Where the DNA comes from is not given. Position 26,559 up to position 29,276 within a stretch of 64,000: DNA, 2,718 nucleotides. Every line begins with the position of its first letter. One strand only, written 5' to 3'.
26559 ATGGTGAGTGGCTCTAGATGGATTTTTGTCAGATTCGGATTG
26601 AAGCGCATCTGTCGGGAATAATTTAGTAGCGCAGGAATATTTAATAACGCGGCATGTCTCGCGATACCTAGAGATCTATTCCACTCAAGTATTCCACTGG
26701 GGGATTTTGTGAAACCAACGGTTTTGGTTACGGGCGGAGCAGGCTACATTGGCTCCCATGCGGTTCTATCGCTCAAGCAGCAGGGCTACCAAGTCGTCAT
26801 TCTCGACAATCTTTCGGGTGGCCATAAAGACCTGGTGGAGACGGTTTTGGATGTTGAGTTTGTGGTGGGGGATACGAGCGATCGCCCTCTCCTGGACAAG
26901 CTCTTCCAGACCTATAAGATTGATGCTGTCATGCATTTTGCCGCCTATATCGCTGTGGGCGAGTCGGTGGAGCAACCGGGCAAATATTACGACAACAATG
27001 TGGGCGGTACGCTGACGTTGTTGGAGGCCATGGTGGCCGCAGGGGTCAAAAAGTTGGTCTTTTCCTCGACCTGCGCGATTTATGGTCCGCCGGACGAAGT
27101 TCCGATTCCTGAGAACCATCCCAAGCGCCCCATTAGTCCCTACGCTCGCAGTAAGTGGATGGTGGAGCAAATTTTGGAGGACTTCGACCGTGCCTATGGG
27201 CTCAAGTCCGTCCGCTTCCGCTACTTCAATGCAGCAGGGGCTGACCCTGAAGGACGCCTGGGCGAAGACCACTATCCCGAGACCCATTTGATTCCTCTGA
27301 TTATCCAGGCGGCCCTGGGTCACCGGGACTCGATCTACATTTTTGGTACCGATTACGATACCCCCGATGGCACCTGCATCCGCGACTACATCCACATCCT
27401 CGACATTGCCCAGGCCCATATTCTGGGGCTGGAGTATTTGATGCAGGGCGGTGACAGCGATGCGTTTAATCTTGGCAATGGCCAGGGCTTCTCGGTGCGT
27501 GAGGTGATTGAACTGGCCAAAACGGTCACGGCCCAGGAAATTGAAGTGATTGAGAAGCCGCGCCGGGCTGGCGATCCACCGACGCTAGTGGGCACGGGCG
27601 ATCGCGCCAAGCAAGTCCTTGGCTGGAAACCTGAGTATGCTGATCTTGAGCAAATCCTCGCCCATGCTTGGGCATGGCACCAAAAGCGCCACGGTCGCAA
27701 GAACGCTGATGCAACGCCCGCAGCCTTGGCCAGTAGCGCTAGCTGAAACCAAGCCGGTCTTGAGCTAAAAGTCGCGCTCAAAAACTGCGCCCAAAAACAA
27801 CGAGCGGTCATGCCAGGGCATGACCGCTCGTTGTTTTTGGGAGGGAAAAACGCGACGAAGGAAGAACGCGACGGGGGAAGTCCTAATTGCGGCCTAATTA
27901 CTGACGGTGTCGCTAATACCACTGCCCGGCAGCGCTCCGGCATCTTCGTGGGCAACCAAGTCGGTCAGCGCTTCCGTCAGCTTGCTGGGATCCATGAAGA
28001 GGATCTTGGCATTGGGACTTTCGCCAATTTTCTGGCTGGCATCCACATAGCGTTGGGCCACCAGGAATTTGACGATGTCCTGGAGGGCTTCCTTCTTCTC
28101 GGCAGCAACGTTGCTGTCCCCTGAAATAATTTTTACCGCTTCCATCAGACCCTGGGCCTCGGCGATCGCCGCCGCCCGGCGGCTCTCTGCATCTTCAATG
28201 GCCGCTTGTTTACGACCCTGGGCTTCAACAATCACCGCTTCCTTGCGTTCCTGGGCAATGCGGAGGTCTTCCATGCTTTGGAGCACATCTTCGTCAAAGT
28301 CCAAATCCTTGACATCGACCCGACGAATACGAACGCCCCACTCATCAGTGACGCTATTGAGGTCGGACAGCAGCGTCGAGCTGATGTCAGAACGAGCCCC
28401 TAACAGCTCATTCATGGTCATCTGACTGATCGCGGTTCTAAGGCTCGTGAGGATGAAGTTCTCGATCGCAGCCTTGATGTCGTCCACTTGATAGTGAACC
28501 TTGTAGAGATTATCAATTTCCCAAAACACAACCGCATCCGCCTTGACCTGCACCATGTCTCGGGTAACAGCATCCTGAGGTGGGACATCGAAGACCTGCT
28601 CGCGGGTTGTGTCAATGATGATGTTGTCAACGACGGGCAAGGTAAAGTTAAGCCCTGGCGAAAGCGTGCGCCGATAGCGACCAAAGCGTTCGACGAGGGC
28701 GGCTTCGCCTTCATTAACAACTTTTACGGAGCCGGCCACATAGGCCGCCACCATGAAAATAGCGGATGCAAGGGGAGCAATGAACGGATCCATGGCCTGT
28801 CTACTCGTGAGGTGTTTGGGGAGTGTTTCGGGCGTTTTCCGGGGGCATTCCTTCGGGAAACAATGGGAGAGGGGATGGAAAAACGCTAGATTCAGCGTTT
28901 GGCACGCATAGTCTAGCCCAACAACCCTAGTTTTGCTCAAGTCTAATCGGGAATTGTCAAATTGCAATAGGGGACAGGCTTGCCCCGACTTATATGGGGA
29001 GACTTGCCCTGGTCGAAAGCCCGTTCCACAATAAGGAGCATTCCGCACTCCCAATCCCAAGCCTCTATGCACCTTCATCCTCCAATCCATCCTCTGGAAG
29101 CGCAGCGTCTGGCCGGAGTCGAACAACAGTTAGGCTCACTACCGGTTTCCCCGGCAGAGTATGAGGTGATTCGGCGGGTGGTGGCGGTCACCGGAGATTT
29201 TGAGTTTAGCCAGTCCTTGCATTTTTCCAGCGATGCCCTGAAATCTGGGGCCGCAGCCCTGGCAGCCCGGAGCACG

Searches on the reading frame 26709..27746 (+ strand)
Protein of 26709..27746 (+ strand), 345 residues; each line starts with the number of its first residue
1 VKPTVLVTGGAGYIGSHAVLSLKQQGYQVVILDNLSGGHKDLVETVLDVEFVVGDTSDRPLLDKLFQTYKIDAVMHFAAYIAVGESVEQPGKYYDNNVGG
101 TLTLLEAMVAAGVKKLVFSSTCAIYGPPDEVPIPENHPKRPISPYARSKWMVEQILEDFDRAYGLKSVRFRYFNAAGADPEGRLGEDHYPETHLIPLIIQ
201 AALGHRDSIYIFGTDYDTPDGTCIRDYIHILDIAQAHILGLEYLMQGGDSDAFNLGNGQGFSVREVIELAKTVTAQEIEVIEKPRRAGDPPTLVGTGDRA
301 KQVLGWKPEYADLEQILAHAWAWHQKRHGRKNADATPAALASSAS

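Call 68: search_protein_families(library=pfam, proteins=[window:26709-27746:+], max_evalue=0.00001)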
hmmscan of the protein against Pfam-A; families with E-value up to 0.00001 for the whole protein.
window:26709-27746:+ (345 aa): 8 families
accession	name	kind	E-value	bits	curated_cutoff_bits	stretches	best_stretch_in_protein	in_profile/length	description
PF01370.27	Epimerase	-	2.5e-61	207.6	20.9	1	5-256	1-240/240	NAD dependent epimerase/dehydratase family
PF16363.11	GDP_Man_Dehyd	-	6.3e-59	200.5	27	1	6-311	1-324/332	GDP-mannose 4,6 dehydratase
PF01073.25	3Beta_HSD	-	3.3e-18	66.1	22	1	6-156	1-157/280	3-beta hydroxysteroid dehydrogenase/isomerase family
PF04321.23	RmlD_sub_bind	-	5.9e-14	52.3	27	1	4-157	2-137/287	RmlD substrate binding domain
PF02719.21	Polysacc_synt_2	-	3.1e-13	50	20.2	1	5-121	1-128/293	Polysaccharide biosynthesis protein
PF05368.20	NmrA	-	5.9e-09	36.4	27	1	1-122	1-108/298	NmrA-like family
PF13460.12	NAD_binding_10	-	2.3e-08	34.5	27.2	1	9-158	1-133/184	NAD(P)H-binding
PF07993.18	NAD_binding_4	-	5.6e-07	29.4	20.1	0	51-172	65-204/258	Male sterility protein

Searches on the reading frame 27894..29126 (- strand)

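Call 68: search_protein_families(library=pfam, proteins=[window:27894-29126:-], max_evalue=0.00001)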
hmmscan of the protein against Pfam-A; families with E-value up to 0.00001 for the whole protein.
window:27894-29126:- (410 aa): 1 family
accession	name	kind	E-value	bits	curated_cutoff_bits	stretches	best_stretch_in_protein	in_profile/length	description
PF01145.31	Band_7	-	1.9e-42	145.7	23.6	1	135-305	1-175/176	SPFH domain / Band 7 family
